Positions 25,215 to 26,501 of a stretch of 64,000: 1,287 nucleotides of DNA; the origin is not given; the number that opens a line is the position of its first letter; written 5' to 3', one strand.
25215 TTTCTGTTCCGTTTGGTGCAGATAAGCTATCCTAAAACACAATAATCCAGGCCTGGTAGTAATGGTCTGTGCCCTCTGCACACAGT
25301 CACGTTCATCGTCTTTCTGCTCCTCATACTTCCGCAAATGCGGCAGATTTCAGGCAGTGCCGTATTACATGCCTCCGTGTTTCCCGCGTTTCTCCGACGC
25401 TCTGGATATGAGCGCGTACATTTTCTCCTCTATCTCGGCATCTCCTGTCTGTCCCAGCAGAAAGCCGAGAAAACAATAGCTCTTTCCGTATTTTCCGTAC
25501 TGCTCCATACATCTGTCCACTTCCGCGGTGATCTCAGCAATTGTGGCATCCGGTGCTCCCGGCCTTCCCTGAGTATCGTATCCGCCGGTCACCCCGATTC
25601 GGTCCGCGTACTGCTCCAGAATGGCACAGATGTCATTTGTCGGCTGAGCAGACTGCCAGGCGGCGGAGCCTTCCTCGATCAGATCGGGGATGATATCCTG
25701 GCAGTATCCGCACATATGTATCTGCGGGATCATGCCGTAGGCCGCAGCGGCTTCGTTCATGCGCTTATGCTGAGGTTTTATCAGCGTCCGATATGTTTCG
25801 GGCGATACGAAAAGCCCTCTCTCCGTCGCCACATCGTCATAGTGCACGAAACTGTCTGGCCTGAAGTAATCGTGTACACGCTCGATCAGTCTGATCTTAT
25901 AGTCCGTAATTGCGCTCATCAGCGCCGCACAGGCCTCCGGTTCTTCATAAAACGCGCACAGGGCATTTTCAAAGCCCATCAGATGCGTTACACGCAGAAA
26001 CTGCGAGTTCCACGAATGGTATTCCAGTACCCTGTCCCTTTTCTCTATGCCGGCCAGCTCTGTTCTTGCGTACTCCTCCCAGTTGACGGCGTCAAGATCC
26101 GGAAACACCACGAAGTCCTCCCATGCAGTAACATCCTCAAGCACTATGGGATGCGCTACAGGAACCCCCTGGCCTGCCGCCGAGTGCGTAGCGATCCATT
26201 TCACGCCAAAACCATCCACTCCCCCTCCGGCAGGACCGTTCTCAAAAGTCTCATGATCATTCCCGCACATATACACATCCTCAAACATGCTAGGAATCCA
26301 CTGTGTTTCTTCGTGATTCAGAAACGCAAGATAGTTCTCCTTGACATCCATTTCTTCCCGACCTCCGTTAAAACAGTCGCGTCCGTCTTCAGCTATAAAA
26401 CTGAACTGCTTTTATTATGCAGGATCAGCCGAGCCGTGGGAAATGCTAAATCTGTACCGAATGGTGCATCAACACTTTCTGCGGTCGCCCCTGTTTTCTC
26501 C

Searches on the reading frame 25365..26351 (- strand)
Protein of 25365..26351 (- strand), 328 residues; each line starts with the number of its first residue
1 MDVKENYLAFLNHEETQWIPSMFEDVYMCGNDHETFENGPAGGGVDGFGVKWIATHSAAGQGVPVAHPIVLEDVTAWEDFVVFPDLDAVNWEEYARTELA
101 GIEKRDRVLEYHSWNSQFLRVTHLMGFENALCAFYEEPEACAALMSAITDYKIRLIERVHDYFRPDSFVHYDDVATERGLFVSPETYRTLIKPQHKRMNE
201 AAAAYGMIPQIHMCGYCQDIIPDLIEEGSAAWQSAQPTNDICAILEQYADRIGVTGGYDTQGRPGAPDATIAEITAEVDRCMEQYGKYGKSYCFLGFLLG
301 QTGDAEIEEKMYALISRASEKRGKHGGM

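Call 5: search_protein_families(library=pfam, proteins=[window:25365-26351:-])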
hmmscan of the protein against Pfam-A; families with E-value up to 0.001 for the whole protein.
window:25365-26351:- (328 aa): 1 family
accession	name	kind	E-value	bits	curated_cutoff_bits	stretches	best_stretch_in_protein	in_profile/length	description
PF01208.23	URO-D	-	7.3e-09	35.5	23.9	1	122-292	151-319/346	Uroporphyrinogen decarboxylase (URO-D)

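Call 46: search_protein_families(library=ncbifam, proteins=[window:25365-26351:-], max_evalue=0.001)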
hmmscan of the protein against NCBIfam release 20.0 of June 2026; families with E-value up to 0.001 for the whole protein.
window:25365-26351:- (328 aa): 3 families
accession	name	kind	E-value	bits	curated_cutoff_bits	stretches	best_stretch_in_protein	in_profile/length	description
NF004889.0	PRK06252.1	subfamily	3.6e-08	32.8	244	1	122-261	153-285/340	methylcobalamin:coenzyme M methyltransferase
NF040654.1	MtaA_Meth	equivalog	1.2e-07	31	400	1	122-257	151-280/337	methylcobamide:CoM methyltransferase MtaA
TIGR01463.1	mtaA_cmuA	subfamily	4.1e-05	23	235.4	1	170-231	199-258/340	MtaA/CmuA family methyltransferase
